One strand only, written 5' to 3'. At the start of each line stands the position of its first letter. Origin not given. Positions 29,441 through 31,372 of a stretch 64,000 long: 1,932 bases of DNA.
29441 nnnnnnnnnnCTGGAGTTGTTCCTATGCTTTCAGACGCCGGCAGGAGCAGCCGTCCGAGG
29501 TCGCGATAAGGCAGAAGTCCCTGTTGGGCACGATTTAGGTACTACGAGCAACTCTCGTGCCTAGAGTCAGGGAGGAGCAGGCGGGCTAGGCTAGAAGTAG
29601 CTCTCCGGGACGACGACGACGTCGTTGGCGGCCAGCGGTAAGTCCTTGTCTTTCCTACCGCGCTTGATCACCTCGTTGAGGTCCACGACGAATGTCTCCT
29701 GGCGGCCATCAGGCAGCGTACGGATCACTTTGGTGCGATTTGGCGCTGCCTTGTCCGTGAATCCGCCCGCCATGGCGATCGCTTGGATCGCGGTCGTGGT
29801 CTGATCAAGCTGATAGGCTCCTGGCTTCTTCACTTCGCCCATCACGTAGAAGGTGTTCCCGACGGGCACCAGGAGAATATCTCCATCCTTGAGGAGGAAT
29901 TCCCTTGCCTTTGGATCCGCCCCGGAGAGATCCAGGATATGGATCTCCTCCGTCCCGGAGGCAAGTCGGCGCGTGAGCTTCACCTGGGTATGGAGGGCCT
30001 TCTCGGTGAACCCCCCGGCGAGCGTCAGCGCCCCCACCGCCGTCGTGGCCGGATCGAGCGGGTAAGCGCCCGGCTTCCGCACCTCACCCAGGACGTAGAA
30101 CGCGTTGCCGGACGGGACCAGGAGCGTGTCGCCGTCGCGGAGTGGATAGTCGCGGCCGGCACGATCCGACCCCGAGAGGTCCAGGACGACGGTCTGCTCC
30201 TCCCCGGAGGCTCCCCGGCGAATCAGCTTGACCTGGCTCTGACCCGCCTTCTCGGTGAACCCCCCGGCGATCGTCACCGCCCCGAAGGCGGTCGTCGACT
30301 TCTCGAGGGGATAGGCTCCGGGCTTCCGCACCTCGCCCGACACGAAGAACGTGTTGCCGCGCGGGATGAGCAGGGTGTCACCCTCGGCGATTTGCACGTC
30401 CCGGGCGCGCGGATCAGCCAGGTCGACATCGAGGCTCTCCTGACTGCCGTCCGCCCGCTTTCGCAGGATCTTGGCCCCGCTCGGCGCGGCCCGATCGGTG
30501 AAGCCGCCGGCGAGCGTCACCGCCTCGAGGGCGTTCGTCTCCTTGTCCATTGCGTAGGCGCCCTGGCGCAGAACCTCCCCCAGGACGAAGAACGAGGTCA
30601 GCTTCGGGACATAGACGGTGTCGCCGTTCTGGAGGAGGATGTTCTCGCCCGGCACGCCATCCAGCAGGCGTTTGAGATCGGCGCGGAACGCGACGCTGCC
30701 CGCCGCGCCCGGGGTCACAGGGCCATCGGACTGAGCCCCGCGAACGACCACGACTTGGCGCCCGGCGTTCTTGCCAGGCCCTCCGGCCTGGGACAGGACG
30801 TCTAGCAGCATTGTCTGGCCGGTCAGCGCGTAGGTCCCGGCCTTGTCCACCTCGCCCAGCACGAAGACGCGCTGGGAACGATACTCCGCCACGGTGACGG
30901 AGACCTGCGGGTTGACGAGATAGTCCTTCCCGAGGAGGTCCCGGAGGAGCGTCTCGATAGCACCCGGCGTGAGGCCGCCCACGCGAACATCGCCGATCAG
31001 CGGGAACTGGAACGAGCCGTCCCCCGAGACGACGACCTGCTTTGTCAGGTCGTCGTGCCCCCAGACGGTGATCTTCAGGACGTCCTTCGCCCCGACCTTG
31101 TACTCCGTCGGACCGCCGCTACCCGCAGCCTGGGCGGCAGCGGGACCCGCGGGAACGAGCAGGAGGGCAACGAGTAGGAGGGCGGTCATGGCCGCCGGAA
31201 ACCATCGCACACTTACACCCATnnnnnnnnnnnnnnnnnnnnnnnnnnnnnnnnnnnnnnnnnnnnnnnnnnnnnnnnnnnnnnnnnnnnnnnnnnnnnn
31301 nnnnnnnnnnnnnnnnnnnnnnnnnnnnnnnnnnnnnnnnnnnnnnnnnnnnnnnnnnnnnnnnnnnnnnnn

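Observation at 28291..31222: Tandem OPX duplication with SLBB-repeat expansion; 3' ends still match at the DNA level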

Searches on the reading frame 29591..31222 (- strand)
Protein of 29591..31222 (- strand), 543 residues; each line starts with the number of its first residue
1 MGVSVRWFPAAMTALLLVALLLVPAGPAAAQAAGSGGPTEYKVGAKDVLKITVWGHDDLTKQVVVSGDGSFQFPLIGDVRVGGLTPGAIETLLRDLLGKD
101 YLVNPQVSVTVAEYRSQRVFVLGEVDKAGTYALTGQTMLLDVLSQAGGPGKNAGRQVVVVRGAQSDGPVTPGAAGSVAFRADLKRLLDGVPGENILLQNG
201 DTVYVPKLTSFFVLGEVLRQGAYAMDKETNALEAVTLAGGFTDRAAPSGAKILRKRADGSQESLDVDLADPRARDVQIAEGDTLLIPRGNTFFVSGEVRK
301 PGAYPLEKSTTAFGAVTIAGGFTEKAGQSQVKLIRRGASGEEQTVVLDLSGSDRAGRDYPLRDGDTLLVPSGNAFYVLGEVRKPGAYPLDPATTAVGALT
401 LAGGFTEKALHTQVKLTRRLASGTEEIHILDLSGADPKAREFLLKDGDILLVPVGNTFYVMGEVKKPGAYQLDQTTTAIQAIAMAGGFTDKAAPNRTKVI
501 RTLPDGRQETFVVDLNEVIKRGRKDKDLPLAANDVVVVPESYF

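Call 4: search_protein_families(library=pfam, proteins=[window:29591-31222:-], max_evalue=0.01)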
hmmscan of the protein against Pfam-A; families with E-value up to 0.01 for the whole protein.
window:29591-31222:- (543 aa): 5 families
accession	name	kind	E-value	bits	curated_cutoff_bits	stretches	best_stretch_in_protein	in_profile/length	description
PF10531.15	SLBB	-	5.4e-59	196.3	27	5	458-511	2-54/55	SLBB domain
PF22461.2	SLBB_2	-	2.2e-50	169.1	27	5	457-538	2-79/79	SLBB domain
PF02563.21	Poly_export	-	7e-24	84.2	28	1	38-111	4-76/77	Polysaccharide biosynthesis/export protein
PF08007.18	JmjC_2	-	0.00054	19.9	22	0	437-457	83-103/127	JmjC domain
PF07883.17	Cupin_2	-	0.0013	18.8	27.2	0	355-375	34-54/70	Cupin domain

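Call 6: search_protein_families(library=ncbifam, proteins=[window:29591-31222:-], max_evalue=0.00001)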
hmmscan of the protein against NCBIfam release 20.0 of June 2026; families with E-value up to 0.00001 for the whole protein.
window:29591-31222:- (543 aa): 4 families
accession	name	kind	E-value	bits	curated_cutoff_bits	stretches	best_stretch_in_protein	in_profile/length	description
TIGR03028.1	EpsE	equivalog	2.5e-84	282.3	262.65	4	40-271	1-225/239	polysaccharide export protein EpsE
TIGR03027.2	pepcterm_export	equivalog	4.9e-59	198.8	180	2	40-207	2-166/169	XrtA/PEP-CTERM system exopolysaccharide export protein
NF041843.1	EpsY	equivalog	3.6e-50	170.1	320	3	39-168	51-180/211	exopolysaccharide export protein EpsY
NF011658.0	PRK15078.1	subfamily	5.9e-46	156.9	333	2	40-258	84-307/380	polysaccharide export protein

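Call 12: find_encoding_contigs(protein=window:29591-31222:-, flank=10000, max_places=6)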
Protein window:29591-31222:- (543 aa): 2 contigs read that carry it; 2 places shown.
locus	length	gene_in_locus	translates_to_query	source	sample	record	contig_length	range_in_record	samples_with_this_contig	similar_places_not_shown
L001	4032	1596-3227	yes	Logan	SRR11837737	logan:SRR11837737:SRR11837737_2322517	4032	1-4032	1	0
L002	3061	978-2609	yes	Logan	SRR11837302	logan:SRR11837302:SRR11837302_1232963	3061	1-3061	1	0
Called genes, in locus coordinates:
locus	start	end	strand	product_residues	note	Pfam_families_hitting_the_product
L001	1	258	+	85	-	?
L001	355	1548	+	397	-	PF10082:BBP2_2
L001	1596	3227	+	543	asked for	PF02563:Poly_export, PF10531:SLBB, PF22461:SLBB_2, PF10531:SLBB, PF10531:SLBB, PF22461:SLBB_2, PF10531:SLBB, PF22461:SLBB_2, +1 more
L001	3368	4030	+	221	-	?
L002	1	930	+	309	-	?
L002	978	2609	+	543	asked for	PF02563:Poly_export, PF10531:SLBB, PF22461:SLBB_2, PF10531:SLBB, PF10531:SLBB, PF22461:SLBB_2, PF10531:SLBB, PF22461:SLBB_2, +1 more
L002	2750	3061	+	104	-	?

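Call 13: find_homologous_proteins(query=window:29591-31222:-, max_evalue=1e-20)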
Query window:29591-31222:- (543 aa): 2396 proteins with E <= 1e-20 among 8000 candidates; the best 120 are listed.
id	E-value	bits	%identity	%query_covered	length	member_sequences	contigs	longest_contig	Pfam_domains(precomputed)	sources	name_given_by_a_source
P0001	0.0e+0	1176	100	100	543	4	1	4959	PF10531.16,PF02563.22,PF22461.3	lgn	-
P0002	0.0e+0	1110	56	97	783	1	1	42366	PF12852.14,PF10531.16,PF02563.22,PF25158.1,PF22461.3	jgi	jgi:polysaccharide export outer membrane protein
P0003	0.0e+0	1040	68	99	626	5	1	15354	PF10531.16,PF02563.22,PF22461.3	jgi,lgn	jgi:polysaccharide export outer membrane protein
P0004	1.5e-289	979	82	100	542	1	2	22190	PF10531.16,PF02563.22,PF22461.3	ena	-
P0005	7.7e-285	964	81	100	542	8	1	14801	PF10531.16,PF02563.22,PF22461.3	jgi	jgi:polysaccharide biosynthesis/export protein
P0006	1.0e-282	957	81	100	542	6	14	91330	PF10531.16,PF02563.22,PF22461.3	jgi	jgi:polysaccharide biosynthesis/export protein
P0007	1.5e-282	956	86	93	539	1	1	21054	PF10531.16,PF02563.22,PF22461.3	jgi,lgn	jgi:polysaccharide export outer membrane protein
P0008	2.6e-282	955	86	93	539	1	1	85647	PF10531.16,PF02563.22,PF22461.3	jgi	jgi:polysaccharide export outer membrane protein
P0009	2.0e-279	946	82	96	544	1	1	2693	PF12852.14,PF10531.16,PF02563.22,PF22461.3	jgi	jgi:polysaccharide export outer membrane protein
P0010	3.4e-277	938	81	95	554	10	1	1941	PF10531.16,PF02563.22,PF22461.3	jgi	-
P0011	1.7e-276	936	79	100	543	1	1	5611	PF12852.14,PF10531.16,PF02563.22,PF22461.3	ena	-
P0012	2.8e-276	935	80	99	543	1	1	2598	PF12852.14,PF10531.16,PF02563.22,PF22461.3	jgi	jgi:polysaccharide export outer membrane protein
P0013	3.2e-275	932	81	95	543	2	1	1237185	PF12852.14,PF10531.16,PF02563.22,PF22461.3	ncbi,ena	-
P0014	3.3e-275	932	78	100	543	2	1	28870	PF12852.14,PF10531.16,PF02563.22,PF22461.3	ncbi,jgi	jgi:polysaccharide export outer membrane protein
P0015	4.2e-275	931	65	95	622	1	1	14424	PF10531.16,PF02563.22,PF22461.3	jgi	jgi:polysaccharide export outer membrane protein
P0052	4.7e-238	809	69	99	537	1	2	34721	PF10531.16,PF02563.22,PF22461.3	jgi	jgi:polysaccharide export outer membrane protein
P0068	2.0e-221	754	68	93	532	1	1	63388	PF10531.16,PF02563.22,PF22461.3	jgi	jgi:polysaccharide export outer membrane protein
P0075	4.1e-215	733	66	93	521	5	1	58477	PF10531.16,PF02563.22,PF22461.3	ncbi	-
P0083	8.8e-188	643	60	95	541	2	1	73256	PF10531.16,PF02563.22,PF22461.3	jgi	jgi:polysaccharide export outer membrane protein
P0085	8.3e-168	577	55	98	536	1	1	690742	PF10531.16,PF02563.22,PF22461.3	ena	-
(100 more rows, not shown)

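Call 16: find_related_loci(query=A1, collection=genome_contigs, flank=10000)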
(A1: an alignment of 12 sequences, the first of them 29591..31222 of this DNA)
Query A1 (543 aa) in genome_contigs; peptide patterns used: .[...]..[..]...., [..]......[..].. (x = any residue, [..] = any of these).
600 stretches matched a pattern (row limit reached: there are more); 584 encode a relative of the query (tblastn E <= 1e-3); the best 80 are kept; 80 distinct loci.
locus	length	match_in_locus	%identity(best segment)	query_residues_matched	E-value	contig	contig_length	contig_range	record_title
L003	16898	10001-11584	68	17-543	0e+0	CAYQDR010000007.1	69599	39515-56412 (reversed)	MAG TPA_asm: uncultured bacterium isolate binchicken_co21_484 genome assembly, contig: NODE_78_length_69599_cov_13.91231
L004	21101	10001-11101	49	40-543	9e-96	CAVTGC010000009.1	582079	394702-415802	MAG: uncultured Candidatus Rokubacteria bacterium isolate MFD09212.bin.1.136 genome assembly, contig: contig_31040, whol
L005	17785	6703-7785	46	40-543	3e-93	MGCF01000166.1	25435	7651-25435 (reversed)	MAG: Candidatus Rokubacteria bacterium RIFCSPLOWO2_02_FULL_73_56 rifcsplowo2_02_scaffold_7198, whole genome shotgun sequ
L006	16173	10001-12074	82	17-543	0e+0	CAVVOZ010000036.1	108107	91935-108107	MAG: uncultured Candidatus Rokubacteria bacterium isolate MFD02242.bin.2.101 genome assembly, contig: contig_9005, whole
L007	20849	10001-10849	42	5-543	2e-59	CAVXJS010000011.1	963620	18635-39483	MAG: uncultured Candidatus Rokubacteria bacterium isolate MFD05567.bin.2.266 genome assembly, contig: contig_39045, whol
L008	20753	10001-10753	41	39-543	1e-50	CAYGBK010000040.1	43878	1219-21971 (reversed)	MAG TPA_asm: uncultured Thermodesulfobacteriota bacterium isolate ERP108616_co1_309 genome assembly, contig: k119_172895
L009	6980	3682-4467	40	31-543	4e-49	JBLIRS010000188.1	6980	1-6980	MAG: bacterium isolate MF1_201704_bin_296 MF1_201704_bin_296_scaffold_188, whole genome shotgun sequence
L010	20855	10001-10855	37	7-543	1e-48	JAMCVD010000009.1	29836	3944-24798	MAG: Deltaproteobacteria bacterium isolate FK_Sedi_A_Bin.102 NODE_3149_length_29836_cov_2.4332, whole genome shotgun seq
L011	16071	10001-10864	38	40-543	7e-48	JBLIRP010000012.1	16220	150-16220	MAG: bacterium isolate MF1_202303_bin_233 MF1_202303_bin_233_scaffold_12, whole genome shotgun sequence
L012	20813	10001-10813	38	7-543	7e-47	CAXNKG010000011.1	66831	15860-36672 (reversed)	MAG: Vicinamibacterales bacterium isolate TH-11nov19-51 genome assembly, contig: TH-11nov19-C759, whole genome shotgun s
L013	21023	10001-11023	32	41-543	2e-46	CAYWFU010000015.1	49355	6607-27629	MAG TPA_asm: uncultured bacterium isolate binchicken_co232_183 genome assembly, contig: NODE_1092_length_49355_cov_7.777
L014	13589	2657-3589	33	13-543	3e-44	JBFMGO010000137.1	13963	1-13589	MAG: bacterium isolate MAG299 MAG299_137, whole genome shotgun sequence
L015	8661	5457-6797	31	3-541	3e-41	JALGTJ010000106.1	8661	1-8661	MAG: Candidatus Zipacnadia bacterium isolate Meg22_1012_Bin_125 Meg22_1012_Bin_125_scaffold_63371, whole genome shotgun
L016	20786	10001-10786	38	8-543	3e-41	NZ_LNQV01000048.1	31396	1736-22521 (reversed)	Aquitalea pelogenes strain CCM 7557 contig_48, whole genome shotgun sequence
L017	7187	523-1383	34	18-543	1e-40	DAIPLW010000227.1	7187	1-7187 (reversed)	MAG TPA_asm: bacterium isolate CTOTU29523 NODE_5579_length_7187_cov_6.047392, whole genome shotgun sequence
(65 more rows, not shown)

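Call 18: find_encoding_contigs(protein=P0008, flank=10000, max_places=2)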
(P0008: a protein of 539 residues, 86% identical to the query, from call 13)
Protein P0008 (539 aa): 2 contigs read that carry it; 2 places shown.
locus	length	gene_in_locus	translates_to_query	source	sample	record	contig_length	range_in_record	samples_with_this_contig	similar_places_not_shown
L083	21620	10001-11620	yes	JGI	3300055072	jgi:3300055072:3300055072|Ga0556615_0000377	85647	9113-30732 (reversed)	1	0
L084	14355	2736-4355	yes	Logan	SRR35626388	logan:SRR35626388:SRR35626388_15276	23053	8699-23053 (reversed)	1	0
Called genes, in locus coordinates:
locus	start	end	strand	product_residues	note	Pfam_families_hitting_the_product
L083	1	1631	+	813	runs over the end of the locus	PF07995:GSDH, PF00801:PKD, PF18911:PKD_4, PF07691:PA14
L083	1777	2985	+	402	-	-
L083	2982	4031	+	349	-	PF03706:LPG_synthase_TM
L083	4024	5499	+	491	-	PF02310:B12-binding, PF04055:Radical_SAM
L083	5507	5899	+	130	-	PF01451:LMWPc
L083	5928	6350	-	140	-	PF00072:Response_reg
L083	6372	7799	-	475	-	PF00072:Response_reg, PF00158:Sigma54_activat, PF14532:Sigma54_activ_2, PF07728:AAA_5 (faint), PF25601:AAA_lid_14, PF02954:HTH_8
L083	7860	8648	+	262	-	-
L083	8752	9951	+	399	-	PF10082:BBP2_2, PF01389:OmpA_membrane (faint)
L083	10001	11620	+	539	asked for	PF02563:Poly_export, PF10531:SLBB, PF22461:SLBB_2, PF10531:SLBB, PF10531:SLBB, PF10531:SLBB, PF22461:SLBB_2, PF10531:SLBB, +3 more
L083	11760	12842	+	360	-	PF02563:Poly_export, PF10531:SLBB, PF22461:SLBB_2, PF10531:SLBB, PF22461:SLBB_2 (weak), PF10531:SLBB, PF22461:SLBB_2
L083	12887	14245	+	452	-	PF02706:Wzz, PF13807:GNVR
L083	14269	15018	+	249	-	PF10609:ParA, PF01656:CbiA, PF13614:AAA_31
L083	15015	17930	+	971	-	PF13431:TPR_17 (faint), PF04932:Wzy_C, PF07719:TPR_2 (faint), PF13428:TPR_14 (faint), PF00515:TPR_1 (faint), PF13181:TPR_8 (faint), PF13432:TPR_16 (weak), PF14559:TPR_19 (weak), +1 more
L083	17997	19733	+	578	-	PF01590:GAF (faint), PF13185:GAF_2 (faint), PF02518:HATPase_c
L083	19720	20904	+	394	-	PF00155:Aminotran_1_2 (weak), PF01041:DegT_DnrJ_EryC1, PF01053:Cys_Met_Meta_PP, PF01212:Beta_elim_lyase (weak)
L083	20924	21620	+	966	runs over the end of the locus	PF02397:Bac_transf, PF13727:CoA_binding_3, PF17836:PglD_N (weak), PF01370:Epimerase, PF02719:Polysacc_synt_2, PF04321:RmlD_sub_bind, PF16363:GDP_Man_Dehyd, PF00072:Response_reg, +2 more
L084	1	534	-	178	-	?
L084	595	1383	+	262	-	-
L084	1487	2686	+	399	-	PF10082:BBP2_2, PF01389:OmpA_membrane (faint)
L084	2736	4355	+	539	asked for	PF02563:Poly_export, PF10531:SLBB, PF22461:SLBB_2, PF10531:SLBB, PF10531:SLBB, PF10531:SLBB, PF22461:SLBB_2, PF10531:SLBB, +3 more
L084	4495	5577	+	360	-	PF02563:Poly_export, PF10531:SLBB, PF22461:SLBB_2, PF10531:SLBB, PF22461:SLBB_2 (weak), PF10531:SLBB, PF22461:SLBB_2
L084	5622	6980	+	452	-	PF02706:Wzz, PF13807:GNVR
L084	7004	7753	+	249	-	PF10609:ParA, PF01656:CbiA, PF13614:AAA_31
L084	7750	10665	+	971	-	PF13431:TPR_17 (faint), PF04932:Wzy_C, PF07719:TPR_2 (faint), PF13428:TPR_14 (faint), PF00515:TPR_1 (faint), PF13181:TPR_8 (faint), PF13432:TPR_16 (weak), PF14559:TPR_19 (weak), +1 more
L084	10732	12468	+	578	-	PF01590:GAF (faint), PF13185:GAF_2 (faint), PF02518:HATPase_c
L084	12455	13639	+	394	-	PF00155:Aminotran_1_2 (weak), PF01041:DegT_DnrJ_EryC1, PF01053:Cys_Met_Meta_PP, PF01212:Beta_elim_lyase (weak)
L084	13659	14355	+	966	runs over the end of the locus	PF02397:Bac_transf, PF13727:CoA_binding_3, PF17836:PglD_N (weak), PF01370:Epimerase, PF02719:Polysacc_synt_2, PF04321:RmlD_sub_bind, PF16363:GDP_Man_Dehyd, PF00072:Response_reg, +2 more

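Call 19: find_encoding_contigs(protein=P0013, flank=10000, max_places=2)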
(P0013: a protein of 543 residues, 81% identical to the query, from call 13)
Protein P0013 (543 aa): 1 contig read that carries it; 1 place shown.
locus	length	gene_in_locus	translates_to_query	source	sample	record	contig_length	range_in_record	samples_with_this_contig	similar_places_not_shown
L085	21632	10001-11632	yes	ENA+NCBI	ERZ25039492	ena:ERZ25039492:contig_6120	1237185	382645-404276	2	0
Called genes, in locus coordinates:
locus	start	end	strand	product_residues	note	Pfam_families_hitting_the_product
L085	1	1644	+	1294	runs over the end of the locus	PF23500:DUF7133 (faint), PF07995:GSDH, PF18911:PKD_4, PF00801:PKD, PF07691:PA14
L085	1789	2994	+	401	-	PF01066:CDP-OH_P_transf (weak)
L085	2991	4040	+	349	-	PF03706:LPG_synthase_TM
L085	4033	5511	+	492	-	PF02310:B12-binding, PF04055:Radical_SAM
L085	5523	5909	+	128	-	PF01451:LMWPc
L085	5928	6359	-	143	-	PF00072:Response_reg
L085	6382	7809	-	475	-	PF00072:Response_reg, PF00158:Sigma54_activat, PF14532:Sigma54_activ_2, PF07728:AAA_5 (weak), PF25601:AAA_lid_14, PF02954:HTH_8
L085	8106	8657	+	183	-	-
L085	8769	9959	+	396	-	PF10082:BBP2_2, PF11854:MtrB_PioB (faint)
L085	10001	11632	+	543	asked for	PF02563:Poly_export, PF10531:SLBB, PF22461:SLBB_2, PF10531:SLBB, PF22461:SLBB_2 (weak), PF10531:SLBB, PF22461:SLBB_2 (weak), PF10531:SLBB, +2 more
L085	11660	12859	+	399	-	PF02563:Poly_export, PF10531:SLBB, PF22461:SLBB_2, PF10531:SLBB, PF22461:SLBB_2, PF10531:SLBB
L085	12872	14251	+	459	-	PF02706:Wzz, PF13807:GNVR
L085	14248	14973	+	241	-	PF10609:ParA (weak), PF01656:CbiA, PF13614:AAA_31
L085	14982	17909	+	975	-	PF04932:Wzy_C, PF13428:TPR_14 (faint), PF14559:TPR_19 (faint), PF13431:TPR_17 (faint), PF00515:TPR_1 (faint), PF07719:TPR_2 (faint), PF13181:TPR_8 (faint)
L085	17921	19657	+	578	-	PF01590:GAF (faint), PF13185:GAF_2 (faint), PF13492:GAF_3 (faint)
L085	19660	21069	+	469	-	PF13727:CoA_binding_3, PF02629:CoA_binding (weak), PF02397:Bac_transf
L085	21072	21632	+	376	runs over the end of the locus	PF13439:Glyco_transf_4, PF00534:Glycos_transf_1, PF13692:Glyco_trans_1_4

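Call 20: find_encoding_contigs(protein=P0006, flank=10000, max_places=2)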
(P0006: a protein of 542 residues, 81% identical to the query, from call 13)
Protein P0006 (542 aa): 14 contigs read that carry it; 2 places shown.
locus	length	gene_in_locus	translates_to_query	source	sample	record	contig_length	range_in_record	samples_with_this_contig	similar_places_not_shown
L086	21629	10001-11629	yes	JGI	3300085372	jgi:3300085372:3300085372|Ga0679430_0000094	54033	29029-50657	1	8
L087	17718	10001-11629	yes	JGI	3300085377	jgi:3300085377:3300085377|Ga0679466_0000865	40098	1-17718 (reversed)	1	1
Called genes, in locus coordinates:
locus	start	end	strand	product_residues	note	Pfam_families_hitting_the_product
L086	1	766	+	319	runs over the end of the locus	PF00109:ketoacyl-synt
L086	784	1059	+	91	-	PF00550:PP-binding (weak)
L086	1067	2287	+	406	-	PF00109:ketoacyl-synt, PF00108:Thiolase_N (weak), PF02801:Ketoacyl-synt_C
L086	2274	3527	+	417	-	PF00109:ketoacyl-synt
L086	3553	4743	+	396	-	PF12704:MacB_PCD, PF02687:FtsX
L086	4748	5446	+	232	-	PF00005:ABC_tran, PF13191:AAA_16 (faint), PF13304:AAA_21 (faint)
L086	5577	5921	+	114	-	PF01451:LMWPc (weak)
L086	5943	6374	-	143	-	PF00072:Response_reg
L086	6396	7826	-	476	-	PF00072:Response_reg, PF00158:Sigma54_activat, PF14532:Sigma54_activ_2, PF07728:AAA_5 (faint), PF25601:AAA_lid_14, PF02954:HTH_8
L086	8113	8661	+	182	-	-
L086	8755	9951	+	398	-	PF10082:BBP2_2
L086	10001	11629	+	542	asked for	PF02563:Poly_export, PF10531:SLBB, PF22461:SLBB_2, PF10531:SLBB, PF22461:SLBB_2, PF10531:SLBB, PF22461:SLBB_2 (weak)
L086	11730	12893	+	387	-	PF02563:Poly_export, PF10531:SLBB, PF22461:SLBB_2, PF10531:SLBB, PF22461:SLBB_2 (weak), PF10531:SLBB, PF22461:SLBB_2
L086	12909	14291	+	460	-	PF02706:Wzz, PF13807:GNVR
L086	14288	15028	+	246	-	PF01656:CbiA, PF10609:ParA, PF13614:AAA_31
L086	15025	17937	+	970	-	PF04932:Wzy_C, PF13432:TPR_16 (faint), PF13428:TPR_14 (faint), PF00515:TPR_1 (faint), PF07719:TPR_2 (faint), PF13181:TPR_8 (faint), PF13414:TPR_11 (weak), PF14559:TPR_19 (weak), +2 more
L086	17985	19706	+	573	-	PF01590:GAF (faint), PF02518:HATPase_c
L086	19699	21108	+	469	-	PF13727:CoA_binding_3, PF02397:Bac_transf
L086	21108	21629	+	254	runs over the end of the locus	PF03808:Glyco_tran_WecG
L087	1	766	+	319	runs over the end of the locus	PF00109:ketoacyl-synt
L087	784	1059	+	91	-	PF00550:PP-binding (weak)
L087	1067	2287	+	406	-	PF00109:ketoacyl-synt, PF00108:Thiolase_N (weak), PF02801:Ketoacyl-synt_C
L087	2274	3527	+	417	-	PF00109:ketoacyl-synt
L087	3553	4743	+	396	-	PF12704:MacB_PCD, PF02687:FtsX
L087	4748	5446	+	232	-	PF00005:ABC_tran, PF13191:AAA_16 (faint), PF13304:AAA_21 (faint)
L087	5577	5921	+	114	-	PF01451:LMWPc (weak)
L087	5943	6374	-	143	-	PF00072:Response_reg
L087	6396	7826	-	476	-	PF00072:Response_reg, PF00158:Sigma54_activat, PF14532:Sigma54_activ_2, PF07728:AAA_5 (faint), PF25601:AAA_lid_14, PF02954:HTH_8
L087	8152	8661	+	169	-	-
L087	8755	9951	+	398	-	PF10082:BBP2_2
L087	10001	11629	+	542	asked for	PF02563:Poly_export, PF10531:SLBB, PF22461:SLBB_2, PF10531:SLBB, PF22461:SLBB_2, PF10531:SLBB, PF22461:SLBB_2 (weak)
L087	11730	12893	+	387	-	PF02563:Poly_export, PF10531:SLBB, PF22461:SLBB_2, PF10531:SLBB, PF22461:SLBB_2 (weak), PF10531:SLBB, PF22461:SLBB_2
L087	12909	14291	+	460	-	PF02706:Wzz, PF13807:GNVR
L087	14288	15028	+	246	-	PF01656:CbiA, PF10609:ParA, PF13614:AAA_31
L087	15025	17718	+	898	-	?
